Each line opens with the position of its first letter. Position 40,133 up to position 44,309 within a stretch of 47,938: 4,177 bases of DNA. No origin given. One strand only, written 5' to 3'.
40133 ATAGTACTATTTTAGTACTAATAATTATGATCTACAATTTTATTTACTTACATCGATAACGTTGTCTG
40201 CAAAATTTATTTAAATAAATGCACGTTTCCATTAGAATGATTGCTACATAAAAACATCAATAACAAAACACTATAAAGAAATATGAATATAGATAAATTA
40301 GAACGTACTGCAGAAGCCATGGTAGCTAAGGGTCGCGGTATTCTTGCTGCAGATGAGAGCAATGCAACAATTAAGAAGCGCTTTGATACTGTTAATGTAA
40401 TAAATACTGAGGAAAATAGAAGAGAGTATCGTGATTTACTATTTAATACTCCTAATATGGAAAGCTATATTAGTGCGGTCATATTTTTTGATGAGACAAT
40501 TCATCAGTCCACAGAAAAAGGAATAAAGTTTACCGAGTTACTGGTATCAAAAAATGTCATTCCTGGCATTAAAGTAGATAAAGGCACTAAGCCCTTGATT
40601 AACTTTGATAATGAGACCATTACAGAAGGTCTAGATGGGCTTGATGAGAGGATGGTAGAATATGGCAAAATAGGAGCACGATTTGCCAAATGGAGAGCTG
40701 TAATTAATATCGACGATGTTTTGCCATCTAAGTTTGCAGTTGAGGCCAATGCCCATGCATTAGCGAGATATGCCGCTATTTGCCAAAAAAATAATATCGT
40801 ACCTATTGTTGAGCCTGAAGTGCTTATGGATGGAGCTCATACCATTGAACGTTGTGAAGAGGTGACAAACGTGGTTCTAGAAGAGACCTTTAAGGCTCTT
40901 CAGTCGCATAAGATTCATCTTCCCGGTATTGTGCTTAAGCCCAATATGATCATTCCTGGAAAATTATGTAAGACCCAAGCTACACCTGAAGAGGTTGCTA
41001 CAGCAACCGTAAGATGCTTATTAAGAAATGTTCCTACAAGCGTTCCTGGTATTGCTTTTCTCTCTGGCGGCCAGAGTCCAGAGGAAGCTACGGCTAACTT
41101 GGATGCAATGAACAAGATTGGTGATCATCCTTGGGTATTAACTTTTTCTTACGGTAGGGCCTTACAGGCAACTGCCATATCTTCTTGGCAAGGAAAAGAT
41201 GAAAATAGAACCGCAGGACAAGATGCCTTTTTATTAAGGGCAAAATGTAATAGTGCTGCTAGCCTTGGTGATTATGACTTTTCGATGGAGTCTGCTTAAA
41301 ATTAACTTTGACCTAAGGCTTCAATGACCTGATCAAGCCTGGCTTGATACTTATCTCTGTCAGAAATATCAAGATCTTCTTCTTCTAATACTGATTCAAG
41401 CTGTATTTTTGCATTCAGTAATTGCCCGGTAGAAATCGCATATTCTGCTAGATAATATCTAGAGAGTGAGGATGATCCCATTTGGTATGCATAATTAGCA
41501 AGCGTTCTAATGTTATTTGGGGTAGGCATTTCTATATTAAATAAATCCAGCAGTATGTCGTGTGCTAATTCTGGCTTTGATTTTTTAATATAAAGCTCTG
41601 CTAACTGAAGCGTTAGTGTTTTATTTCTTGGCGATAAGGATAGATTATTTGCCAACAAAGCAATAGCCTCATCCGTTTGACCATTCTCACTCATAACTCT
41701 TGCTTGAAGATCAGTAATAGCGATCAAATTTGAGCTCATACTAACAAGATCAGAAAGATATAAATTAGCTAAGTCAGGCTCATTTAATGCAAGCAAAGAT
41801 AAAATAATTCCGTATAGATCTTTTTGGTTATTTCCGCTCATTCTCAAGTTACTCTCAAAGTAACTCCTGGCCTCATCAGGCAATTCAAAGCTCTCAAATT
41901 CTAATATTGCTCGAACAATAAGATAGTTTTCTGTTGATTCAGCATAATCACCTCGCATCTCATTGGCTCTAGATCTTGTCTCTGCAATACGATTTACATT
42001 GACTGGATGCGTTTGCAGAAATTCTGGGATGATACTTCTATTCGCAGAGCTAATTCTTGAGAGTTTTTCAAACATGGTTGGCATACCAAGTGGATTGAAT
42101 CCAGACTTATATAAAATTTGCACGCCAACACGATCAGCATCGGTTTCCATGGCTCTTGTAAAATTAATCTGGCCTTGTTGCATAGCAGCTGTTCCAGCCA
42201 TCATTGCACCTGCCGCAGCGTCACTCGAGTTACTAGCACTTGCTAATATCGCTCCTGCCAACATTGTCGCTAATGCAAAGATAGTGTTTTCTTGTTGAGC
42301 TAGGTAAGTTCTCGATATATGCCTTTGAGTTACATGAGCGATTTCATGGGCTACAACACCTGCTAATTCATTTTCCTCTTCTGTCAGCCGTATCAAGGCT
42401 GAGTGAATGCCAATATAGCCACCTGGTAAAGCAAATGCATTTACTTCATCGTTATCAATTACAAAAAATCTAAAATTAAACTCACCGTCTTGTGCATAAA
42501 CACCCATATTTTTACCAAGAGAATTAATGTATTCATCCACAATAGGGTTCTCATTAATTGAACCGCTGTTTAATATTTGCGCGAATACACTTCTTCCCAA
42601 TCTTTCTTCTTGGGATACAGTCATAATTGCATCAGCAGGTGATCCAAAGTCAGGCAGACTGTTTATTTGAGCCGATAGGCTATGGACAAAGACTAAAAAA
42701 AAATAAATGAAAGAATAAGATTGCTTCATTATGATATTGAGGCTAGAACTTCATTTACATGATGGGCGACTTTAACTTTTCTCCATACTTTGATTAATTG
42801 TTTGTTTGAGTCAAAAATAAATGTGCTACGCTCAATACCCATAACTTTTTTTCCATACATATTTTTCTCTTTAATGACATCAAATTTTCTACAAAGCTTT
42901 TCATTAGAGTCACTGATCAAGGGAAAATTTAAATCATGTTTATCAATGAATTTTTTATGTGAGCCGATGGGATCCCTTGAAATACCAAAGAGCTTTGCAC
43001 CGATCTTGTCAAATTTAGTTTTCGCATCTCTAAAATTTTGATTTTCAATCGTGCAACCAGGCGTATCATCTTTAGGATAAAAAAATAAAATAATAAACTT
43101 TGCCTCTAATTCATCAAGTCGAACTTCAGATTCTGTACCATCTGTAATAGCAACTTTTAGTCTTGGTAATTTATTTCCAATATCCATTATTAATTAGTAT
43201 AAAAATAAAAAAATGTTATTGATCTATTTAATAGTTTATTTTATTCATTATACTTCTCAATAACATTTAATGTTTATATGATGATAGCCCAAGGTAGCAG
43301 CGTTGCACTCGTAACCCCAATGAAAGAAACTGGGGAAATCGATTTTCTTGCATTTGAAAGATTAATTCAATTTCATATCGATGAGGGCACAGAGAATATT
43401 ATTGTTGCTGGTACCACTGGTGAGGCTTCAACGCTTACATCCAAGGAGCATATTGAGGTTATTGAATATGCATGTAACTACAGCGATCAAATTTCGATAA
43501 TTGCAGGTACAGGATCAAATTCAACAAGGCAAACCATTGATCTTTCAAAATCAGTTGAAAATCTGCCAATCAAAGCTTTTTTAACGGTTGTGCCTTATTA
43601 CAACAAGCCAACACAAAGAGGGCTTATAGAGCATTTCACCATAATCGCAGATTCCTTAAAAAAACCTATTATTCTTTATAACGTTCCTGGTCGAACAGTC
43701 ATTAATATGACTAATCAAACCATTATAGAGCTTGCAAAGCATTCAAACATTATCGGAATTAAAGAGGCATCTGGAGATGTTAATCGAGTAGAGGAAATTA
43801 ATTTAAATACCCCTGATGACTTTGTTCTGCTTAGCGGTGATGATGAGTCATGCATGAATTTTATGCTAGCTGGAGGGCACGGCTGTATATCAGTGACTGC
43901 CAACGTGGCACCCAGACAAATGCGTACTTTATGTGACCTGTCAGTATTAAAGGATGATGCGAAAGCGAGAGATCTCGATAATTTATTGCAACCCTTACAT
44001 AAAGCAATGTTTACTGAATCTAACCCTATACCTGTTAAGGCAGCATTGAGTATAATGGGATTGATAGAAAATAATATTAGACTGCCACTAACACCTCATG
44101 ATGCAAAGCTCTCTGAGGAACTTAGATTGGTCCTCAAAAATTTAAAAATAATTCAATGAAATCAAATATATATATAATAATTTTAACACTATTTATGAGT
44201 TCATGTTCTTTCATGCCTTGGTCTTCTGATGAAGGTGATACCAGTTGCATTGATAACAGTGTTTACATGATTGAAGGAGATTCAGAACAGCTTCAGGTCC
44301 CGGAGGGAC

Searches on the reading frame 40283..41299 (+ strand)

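Call 65: search_protein_families(library=pfam, proteins=[window:40283-41299:+], max_evalue=0.00001)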
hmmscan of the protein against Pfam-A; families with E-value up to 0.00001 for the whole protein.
window:40283-41299:+ (338 aa): 1 family
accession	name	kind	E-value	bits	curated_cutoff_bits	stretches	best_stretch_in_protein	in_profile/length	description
PF00274.25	Glycolytic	-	2.5e-145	484.1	22.2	1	6-335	2-333/349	Fructose-bisphosphate aldolase class-I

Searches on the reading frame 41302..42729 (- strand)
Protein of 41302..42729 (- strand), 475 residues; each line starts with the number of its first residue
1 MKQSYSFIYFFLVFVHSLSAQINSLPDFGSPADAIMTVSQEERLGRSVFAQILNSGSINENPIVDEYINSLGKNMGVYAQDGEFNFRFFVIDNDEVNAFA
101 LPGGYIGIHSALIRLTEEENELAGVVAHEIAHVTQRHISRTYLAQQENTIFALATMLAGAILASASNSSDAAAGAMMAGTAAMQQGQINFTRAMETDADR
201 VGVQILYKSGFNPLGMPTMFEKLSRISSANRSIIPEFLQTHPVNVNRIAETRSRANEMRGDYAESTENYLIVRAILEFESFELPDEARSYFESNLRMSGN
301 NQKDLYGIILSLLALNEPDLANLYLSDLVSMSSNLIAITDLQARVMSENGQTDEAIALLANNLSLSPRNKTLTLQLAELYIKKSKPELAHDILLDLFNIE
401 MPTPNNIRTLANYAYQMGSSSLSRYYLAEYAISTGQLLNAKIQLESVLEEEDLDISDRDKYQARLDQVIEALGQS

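Call 65: search_protein_families(library=pfam, proteins=[window:41302-42729:-], max_evalue=0.00001)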
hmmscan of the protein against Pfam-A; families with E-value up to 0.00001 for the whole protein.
window:41302-42729:- (475 aa): 2 families
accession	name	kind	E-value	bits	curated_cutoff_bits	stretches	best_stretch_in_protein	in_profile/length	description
PF01435.24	Peptidase_M48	-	2e-34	119.5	20.3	1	66-254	9-185/186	Peptidase family M48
PF14559.12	TPR_19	-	3.7e-06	27.6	25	1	348-396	3-51/68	Tetratricopeptide repeat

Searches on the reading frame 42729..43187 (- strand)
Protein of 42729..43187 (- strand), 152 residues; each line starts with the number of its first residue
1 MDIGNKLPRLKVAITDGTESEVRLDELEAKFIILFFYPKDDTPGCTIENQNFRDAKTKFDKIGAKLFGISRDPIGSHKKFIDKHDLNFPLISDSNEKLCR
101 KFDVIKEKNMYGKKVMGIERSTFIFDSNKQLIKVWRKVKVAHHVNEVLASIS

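Call 65: search_protein_families(library=pfam, proteins=[window:42729-43187:-], max_evalue=0.00001)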
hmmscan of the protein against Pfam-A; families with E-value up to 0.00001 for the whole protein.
window:42729-43187:- (152 aa): 2 families
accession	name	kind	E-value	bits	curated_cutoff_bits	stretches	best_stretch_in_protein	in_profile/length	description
PF00578.27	AhpC-TSA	-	1.8e-32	112.3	26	1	3-131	1-121/124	AhpC/TSA family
PF08534.16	Redoxin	-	4.1e-14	53.1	26.6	1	4-139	3-136/148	Redoxin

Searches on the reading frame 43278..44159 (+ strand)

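Call 65: search_protein_families(library=pfam, proteins=[window:43278-44159:+], max_evalue=0.00001)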
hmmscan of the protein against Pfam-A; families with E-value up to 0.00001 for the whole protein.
window:43278-44159:+ (293 aa): 1 family
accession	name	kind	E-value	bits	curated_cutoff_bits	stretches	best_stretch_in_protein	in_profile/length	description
PF00701.28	DHDPS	-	4.3e-91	305.1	22.1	1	5-288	3-288/289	Dihydrodipicolinate synthetase family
